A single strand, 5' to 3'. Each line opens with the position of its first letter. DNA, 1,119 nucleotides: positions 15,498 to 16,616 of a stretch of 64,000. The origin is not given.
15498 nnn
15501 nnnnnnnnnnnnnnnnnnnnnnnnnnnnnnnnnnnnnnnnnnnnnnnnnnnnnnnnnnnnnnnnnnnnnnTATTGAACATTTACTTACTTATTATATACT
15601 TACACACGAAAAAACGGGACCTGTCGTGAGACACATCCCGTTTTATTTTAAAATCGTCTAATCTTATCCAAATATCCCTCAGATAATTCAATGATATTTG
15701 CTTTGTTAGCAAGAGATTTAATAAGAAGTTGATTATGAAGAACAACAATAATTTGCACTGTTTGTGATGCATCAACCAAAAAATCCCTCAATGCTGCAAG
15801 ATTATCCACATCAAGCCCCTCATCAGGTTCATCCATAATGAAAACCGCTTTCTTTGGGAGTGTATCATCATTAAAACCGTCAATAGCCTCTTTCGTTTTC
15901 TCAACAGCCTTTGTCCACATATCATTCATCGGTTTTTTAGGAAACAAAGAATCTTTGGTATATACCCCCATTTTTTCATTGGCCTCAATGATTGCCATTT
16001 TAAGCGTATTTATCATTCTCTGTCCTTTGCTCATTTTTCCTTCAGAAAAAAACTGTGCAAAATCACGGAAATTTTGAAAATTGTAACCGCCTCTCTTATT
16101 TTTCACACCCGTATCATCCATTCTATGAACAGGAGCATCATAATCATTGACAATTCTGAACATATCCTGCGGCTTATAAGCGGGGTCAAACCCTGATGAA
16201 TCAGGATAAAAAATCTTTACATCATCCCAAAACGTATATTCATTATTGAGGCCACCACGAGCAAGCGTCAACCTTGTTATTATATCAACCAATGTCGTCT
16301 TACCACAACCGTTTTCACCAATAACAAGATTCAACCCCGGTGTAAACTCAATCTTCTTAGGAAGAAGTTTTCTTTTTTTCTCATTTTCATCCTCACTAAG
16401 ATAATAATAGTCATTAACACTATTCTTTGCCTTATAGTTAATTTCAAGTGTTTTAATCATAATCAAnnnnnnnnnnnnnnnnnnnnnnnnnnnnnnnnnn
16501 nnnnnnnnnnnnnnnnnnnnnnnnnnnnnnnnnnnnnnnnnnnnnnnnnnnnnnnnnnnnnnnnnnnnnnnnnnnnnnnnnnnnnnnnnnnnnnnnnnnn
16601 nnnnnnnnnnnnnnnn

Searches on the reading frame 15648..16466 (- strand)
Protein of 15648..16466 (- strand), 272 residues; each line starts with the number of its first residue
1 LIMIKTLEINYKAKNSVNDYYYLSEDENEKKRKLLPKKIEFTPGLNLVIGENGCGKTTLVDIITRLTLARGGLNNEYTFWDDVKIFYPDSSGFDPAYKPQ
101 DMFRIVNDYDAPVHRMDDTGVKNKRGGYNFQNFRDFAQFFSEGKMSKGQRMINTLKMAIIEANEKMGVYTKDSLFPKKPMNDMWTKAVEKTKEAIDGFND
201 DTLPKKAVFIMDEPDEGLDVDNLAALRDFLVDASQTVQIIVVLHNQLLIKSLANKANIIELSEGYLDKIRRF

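Call 18: search_protein_families(library=phrogs, proteins=[window:15648-16466:-], max_evalue=0.001)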
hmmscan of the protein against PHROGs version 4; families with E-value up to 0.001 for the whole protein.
window:15648-16466:- (272 aa): 8 families
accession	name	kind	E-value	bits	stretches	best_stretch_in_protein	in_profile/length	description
phrog_293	-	moron, auxiliary metabolic gene and host takeover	4.5e-12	45.8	1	205-260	566-622/1058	ABC transporter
phrog_9802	-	unknown function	4.1e-09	37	1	33-80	15-64/438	-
phrog_3940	-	unknown function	5.5e-09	36.4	1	31-157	13-138/537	-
phrog_77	-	DNA, RNA and nucleotide metabolism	1.2e-07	31.6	0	38-64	314-341/967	SbcC-like subunit of palindrome specific endonuclease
phrog_8323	-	unknown function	2.2e-06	27.5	1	38-65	66-93/623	-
phrog_2392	-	moron, auxiliary metabolic gene and host takeover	0.0003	20.2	0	47-67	511-531/726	ABC transporter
phrog_800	-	head and packaging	0.00086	19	1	40-164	29-140/511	terminase small subunit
phrog_7507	-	unknown function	0.00095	19.6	0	34-65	15-46/483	-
